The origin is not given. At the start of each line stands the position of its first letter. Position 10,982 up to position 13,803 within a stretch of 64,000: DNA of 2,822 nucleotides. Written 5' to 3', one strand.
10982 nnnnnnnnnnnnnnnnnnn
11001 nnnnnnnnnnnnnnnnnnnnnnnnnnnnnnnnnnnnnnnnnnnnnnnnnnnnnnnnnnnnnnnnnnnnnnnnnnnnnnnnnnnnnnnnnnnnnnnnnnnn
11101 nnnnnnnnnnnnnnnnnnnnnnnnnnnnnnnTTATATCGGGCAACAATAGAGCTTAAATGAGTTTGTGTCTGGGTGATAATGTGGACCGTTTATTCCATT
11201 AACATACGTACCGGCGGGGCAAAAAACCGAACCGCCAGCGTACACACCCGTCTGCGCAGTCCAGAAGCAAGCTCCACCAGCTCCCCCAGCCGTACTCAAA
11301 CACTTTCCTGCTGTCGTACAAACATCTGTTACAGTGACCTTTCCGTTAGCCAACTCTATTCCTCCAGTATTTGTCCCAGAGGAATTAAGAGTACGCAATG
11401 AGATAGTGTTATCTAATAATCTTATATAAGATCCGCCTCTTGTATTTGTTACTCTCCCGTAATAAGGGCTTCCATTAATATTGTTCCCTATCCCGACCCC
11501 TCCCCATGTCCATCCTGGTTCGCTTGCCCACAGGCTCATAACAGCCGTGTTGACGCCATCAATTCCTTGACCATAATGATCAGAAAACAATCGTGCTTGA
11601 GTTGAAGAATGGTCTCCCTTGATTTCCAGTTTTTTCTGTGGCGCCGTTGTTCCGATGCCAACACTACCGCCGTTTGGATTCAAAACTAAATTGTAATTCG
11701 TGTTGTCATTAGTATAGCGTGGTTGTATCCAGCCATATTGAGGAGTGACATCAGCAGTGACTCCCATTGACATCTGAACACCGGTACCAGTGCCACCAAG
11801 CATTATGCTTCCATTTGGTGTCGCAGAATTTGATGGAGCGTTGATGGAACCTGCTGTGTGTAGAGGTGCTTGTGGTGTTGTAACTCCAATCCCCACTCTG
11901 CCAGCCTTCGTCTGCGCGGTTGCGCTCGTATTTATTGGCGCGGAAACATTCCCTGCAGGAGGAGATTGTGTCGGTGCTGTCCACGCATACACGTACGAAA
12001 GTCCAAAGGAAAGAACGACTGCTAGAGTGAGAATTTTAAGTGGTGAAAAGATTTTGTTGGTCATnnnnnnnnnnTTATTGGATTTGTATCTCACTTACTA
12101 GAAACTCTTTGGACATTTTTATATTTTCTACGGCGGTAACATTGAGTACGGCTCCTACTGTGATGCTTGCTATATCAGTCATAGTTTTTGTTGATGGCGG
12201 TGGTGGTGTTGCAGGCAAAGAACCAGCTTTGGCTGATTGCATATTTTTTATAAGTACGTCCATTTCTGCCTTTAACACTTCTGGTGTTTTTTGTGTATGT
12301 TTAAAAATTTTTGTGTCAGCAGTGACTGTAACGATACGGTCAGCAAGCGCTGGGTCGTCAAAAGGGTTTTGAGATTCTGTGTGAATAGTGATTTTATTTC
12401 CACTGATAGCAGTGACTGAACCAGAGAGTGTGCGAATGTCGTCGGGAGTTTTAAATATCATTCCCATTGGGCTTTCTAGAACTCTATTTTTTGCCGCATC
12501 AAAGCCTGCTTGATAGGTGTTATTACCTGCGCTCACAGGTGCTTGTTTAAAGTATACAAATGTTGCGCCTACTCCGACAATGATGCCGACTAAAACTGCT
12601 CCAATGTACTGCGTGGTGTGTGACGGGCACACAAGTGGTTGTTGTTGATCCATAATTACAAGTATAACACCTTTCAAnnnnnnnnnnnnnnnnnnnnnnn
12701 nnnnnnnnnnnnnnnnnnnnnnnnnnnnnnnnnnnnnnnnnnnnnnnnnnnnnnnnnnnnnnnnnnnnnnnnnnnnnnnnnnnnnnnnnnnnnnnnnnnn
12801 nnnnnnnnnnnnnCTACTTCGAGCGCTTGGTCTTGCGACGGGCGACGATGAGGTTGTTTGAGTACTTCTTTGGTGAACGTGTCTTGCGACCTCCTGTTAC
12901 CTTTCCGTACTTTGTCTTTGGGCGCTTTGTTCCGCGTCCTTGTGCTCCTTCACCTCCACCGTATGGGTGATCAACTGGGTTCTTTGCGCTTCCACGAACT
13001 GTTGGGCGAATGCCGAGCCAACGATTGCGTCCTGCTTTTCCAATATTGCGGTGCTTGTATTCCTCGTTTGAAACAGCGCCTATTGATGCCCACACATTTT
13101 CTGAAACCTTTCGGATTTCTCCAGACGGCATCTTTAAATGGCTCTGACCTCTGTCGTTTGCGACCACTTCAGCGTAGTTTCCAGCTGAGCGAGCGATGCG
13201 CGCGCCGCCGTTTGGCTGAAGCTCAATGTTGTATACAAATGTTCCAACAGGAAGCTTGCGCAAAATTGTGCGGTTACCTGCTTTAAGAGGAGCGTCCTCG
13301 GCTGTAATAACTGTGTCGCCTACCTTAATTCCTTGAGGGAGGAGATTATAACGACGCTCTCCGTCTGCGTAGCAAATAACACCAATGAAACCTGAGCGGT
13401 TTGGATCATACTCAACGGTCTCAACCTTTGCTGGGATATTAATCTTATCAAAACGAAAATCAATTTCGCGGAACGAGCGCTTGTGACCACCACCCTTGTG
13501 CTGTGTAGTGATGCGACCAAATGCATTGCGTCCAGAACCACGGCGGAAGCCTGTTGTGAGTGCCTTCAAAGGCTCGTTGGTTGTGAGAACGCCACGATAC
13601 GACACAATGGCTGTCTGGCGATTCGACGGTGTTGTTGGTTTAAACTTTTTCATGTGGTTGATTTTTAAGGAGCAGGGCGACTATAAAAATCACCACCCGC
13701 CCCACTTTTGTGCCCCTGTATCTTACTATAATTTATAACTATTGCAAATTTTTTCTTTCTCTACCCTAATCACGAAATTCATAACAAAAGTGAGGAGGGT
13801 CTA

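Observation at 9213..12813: Four-gene secreted/surface-protein cassette inserted between rpsS and rplB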

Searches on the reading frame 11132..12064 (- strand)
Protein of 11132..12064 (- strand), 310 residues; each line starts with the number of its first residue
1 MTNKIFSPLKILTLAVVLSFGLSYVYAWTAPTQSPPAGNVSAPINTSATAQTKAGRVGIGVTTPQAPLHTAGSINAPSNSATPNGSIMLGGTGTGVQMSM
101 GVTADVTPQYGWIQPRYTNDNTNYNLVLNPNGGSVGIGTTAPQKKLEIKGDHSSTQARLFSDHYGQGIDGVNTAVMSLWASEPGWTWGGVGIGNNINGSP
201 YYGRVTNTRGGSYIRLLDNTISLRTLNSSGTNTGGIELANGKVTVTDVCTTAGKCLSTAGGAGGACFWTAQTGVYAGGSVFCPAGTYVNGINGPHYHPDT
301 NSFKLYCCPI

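Call 3: search_protein_families(library=pfam, proteins=[window:11132-12064:-], max_evalue=1)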
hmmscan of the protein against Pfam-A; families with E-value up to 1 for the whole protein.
window:11132-12064:- (310 aa): 0 families

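Call 4: search_protein_families(library=ncbifam, proteins=[window:11132-12064:-], max_evalue=1)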
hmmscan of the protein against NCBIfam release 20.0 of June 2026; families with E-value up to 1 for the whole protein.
window:11132-12064:- (310 aa): 0 families

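Call 18: find_homologous_proteins(query=window:11132-12064:-)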
Query window:11132-12064:- (310 aa): 300 proteins with E <= 0.001 among 6087 candidates; the best 120 are listed.
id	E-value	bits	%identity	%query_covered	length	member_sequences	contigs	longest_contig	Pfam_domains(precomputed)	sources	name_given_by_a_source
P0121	9.9e-205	697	100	100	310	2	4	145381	-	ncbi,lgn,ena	-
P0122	2.4e-64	236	67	50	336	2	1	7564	-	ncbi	ncbi:hypothetical protein EPN27_00350, partial [Patescibacteria group bacterium]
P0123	4.3e-49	186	72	41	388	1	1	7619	PF13884.12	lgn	-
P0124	1.7e-40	158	60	38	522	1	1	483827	-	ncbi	ncbi:MAG: hypothetical protein ACOZE5_18075 [Verrucomicrobiota bacterium]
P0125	3.8e-37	147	42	75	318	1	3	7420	-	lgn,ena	-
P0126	4.2e-37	147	63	35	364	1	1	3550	-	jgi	jgi:hypothetical protein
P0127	3.3e-36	144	49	46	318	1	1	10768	-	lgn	-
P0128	3.8e-36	144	67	35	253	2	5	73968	-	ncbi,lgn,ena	-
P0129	5.3e-36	143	61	35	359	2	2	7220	-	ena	-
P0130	1.1e-35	142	49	45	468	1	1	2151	-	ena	-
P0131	6.1e-35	140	40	69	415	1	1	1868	-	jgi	jgi:hypothetical protein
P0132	5.9e-34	136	58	38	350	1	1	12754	-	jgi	jgi:hypothetical protein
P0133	7.0e-33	133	58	36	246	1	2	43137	-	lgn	-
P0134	2.3e-32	131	51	46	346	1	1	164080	-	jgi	jgi:hypothetical protein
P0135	2.8e-32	131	59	36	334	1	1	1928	-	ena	-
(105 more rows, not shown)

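Call 37: search_solved_structures(query=window:11132-12064:-, max_evalue=1)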
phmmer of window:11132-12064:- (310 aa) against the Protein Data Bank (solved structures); distinct sequences matched with E-value up to 1: 0.

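Call 39: search_protein_families(library=phrogs, proteins=[window:11132-12064:-], max_evalue=0.1)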
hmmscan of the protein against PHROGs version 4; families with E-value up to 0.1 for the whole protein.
window:11132-12064:- (310 aa): 3 families
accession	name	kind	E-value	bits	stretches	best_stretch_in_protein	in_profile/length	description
phrog_18345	-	tail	0.0011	18.3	1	132-155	441-464/956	tail fiber protein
phrog_5906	-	unknown function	0.009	17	0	37-81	24-67/197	-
phrog_28668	-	unknown function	0.011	16.7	0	133-151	30-48/153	-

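Call 63: find_related_loci(query=window:11132-12064:-, collection=viral_contigs, flank=5000)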
Query window:11132-12064:- (310 aa) in viral_contigs; peptide patterns used: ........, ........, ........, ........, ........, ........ (x = any residue, [..] = any of these).
12 stretches matched a pattern, but none encodes a relative of the query by tblastn (E <= 1e-3).

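Call 76: predict_structure(alignment_id=A2)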
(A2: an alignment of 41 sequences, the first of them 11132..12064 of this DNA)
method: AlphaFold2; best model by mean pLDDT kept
length: 310 residues; sequences in the alignment: 41
mean_pLDDT: 57.8   pTM: 0.27
mean pLDDT of the five models: 57.8, 57.0, 56.6, 55.8, 52.4
residues with pLDDT >= 90: 9; 70-90: 51; 50-70: 161; < 50: 89
segments of 3 or more residues with pLDDT < 50: 75-83, 94-98, 117-119, 122-124, 181-199, 208-213, 260-276, 308-310
pLDDT, mean of each block of 10 residues (from residue 1): 75 92 77 62 60 57 57 48 50 50 51 49 51 57 57 60 78 64 40 44 45 56 77 78 62 52 43 47 55 51 48
secondary structure, 60 per line:
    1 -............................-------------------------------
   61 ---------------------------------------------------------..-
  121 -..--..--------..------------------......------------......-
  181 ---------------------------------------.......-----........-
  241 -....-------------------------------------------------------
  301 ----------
elements in order: H2-29 E156-161 E174-179 E220-226 E232-239 E242-245

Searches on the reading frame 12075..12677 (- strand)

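Call 3: search_protein_families(library=pfam, proteins=[window:12075-12677:-], max_evalue=1)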
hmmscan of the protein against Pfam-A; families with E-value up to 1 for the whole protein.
window:12075-12677:- (200 aa): 3 families
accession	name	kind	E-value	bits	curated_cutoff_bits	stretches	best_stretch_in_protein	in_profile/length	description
PF18914.6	DUF5666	-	0.02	15.6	27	1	86-147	2-48/60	Domain of unknown function (DUF5666)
PF11021.13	DUF2613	-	0.041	14.4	22.1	0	25-41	7-23/55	Protein of unknown function (DUF2613)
PF23284.2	KOW2_Spt5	-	0.13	12.6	28.9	1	80-102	11-33/50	Transcription elongation factor SPT5, second KOW domain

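Call 4: search_protein_families(library=ncbifam, proteins=[window:12075-12677:-], max_evalue=1)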
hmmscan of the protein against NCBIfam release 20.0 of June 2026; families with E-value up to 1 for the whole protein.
window:12075-12677:- (200 aa): 1 family
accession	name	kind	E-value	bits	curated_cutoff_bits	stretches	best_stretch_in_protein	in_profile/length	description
NF040942.2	hypo_ExtJ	equivalog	0.023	15.1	52.5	1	84-106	26-48/77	selenite/tellurite reduction operon protein ExtJ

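Call 39: search_protein_families(library=phrogs, proteins=[window:12075-12653:-], max_evalue=0.1)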
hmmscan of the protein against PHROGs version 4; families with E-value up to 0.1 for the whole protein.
window:12075-12653:- (192 aa): 2 families
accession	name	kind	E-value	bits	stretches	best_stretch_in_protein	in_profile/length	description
phrog_8055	-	unknown function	0.01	17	1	76-160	22-100/108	-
phrog_32238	-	unknown function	0.085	14.4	0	21-36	21-36/71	-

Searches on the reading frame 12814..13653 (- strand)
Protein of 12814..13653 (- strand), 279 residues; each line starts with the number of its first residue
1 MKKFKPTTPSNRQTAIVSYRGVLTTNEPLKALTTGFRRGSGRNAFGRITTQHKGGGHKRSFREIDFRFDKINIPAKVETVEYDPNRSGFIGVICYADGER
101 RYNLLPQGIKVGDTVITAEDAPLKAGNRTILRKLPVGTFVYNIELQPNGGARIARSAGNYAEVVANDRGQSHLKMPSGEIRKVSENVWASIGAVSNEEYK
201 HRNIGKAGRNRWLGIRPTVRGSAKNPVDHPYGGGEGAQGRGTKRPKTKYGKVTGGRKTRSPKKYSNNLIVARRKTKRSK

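Call 3: search_protein_families(library=pfam, proteins=[window:12814-13653:-], max_evalue=1)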
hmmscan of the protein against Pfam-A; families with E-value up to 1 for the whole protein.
window:12814-13653:- (279 aa): 3 families
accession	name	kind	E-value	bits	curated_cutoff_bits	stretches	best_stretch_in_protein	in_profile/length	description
PF03947.24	Ribosomal_L2_C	-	1.6e-45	154.7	33.7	1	124-248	1-124/126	Ribosomal Proteins L2, C-terminal domain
PF00181.30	Ribosomal_L2_N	-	4.8e-31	107.1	23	1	41-117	1-77/77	Ribosomal Proteins L2, RNA binding N-terminal domain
PF03831.20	YjdM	-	0.19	12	23.2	1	110-153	10-49/69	PhnA domain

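Call 4: search_protein_families(library=ncbifam, proteins=[window:12814-13653:-], max_evalue=1)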
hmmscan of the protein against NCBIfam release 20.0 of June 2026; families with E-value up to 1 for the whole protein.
window:12814-13653:- (279 aa): 2 families
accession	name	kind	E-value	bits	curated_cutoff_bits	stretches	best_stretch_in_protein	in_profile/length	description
TIGR01171.1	rplB_bact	equivalog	4.3e-104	347.7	174.5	1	1-274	1-274/275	50S ribosomal protein L2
NF007180.0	PRK09612.1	equivalog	2.5e-37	128.7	265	1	37-257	9-225/238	50S ribosomal protein L2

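Call 11: find_related_loci(query=window:12814-13653:-, collection=genome_contigs, flank=10000)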
Query window:12814-13653:- (279 aa) in genome_contigs; peptide patterns used: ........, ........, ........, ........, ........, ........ (x = any residue, [..] = any of these).
599 stretches matched a pattern (row limit reached: there are more); 423 encode a relative of the query (tblastn E <= 1e-3); the best 80 are kept; 80 distinct loci.
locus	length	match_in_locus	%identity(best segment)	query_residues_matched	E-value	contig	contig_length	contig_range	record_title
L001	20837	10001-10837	96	1-279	0e+0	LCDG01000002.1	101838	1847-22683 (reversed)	MAG: Candidatus Nomurabacteria bacterium GW2011_GWC2_42_20 UV12_C0002, whole genome shotgun sequence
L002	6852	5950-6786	97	1-279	0e+0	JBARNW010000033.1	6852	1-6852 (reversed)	MAG: Minisyncoccia bacterium isolate MFD12107_ilm_asm_bin28 k127_82751, whole genome shotgun sequence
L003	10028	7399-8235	97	1-279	0e+0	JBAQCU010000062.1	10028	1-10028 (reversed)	MAG: Minisyncoccia bacterium isolate MFD12004_ilm_asm_bin23 k127_37749, whole genome shotgun sequence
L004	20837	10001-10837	95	1-279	2e-171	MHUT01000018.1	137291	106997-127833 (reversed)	MAG: Candidatus Yonathbacteria bacterium RIFCSPHIGHO2_02_FULL_44_14 rifcsphigho2_02_scaffold_653, whole genome shotgun s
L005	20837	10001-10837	94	1-279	7e-171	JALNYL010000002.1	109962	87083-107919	MAG: Candidatus Paceibacterota bacterium isolate SO_2017_GW1 bin 158 NODE_1224_length_109962_cov_1.823362_OW334_2017, wh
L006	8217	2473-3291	95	1-273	3e-166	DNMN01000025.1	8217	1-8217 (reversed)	MAG TPA_asm: Candidatus Yonathbacteria bacterium isolate UBA12043 contig_7163, whole genome shotgun sequence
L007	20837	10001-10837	92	1-279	2e-165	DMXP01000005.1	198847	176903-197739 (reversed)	MAG TPA_asm: Candidatus Yonathbacteria bacterium isolate UBA11698 contig_1461, whole genome shotgun sequence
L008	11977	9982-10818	91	1-279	1e-165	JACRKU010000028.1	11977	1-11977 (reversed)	MAG: Candidatus Yonathbacteria bacterium isolate NC_groundwater_1863_Pr3_B-0.1um_46_30 SR-2_scaffold_141_3609785, whole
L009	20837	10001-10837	92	1-279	4e-165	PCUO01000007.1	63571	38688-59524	MAG: Candidatus Yonathbacteria bacterium CG17_big_fil_post_rev_8_21_14_2_50_43_9 CG17_8_21_14_2.50_scaffold_147_c, whole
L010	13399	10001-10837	91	1-279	8e-164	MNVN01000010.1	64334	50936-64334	MAG: Candidatus Nomurabacteria bacterium CG1_02_43_90 cg1_0.2_scaffold_196_c, whole genome shotgun sequence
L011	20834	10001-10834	87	1-278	3e-160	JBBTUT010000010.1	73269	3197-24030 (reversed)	MAG: Patescibacteria group bacterium isolate H41-bin067_1 H41_bin067_1_000000000010, whole genome shotgun sequence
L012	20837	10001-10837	88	1-279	2e-160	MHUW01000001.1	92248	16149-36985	MAG: Candidatus Yonathbacteria bacterium RIFCSPLOWO2_01_FULL_47_33b rifcsplowo2_01_scaffold_1184, whole genome shotgun s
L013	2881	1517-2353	83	1-279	6e-161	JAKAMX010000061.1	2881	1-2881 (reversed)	MAG: bacterium isolate WY5.bin43 NODE_84308_length_2881_cov_1.579884, whole genome shotgun sequence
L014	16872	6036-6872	83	1-279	8e-150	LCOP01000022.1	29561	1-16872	MAG: Parcubacteria group bacterium GW2011_GWA1_47_8 UY07_C0022, whole genome shotgun sequence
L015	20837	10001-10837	81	1-279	9e-144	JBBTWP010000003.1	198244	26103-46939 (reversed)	MAG: Patescibacteria group bacterium isolate H41-bin017_1 H41_bin017_1_000000000003, whole genome shotgun sequence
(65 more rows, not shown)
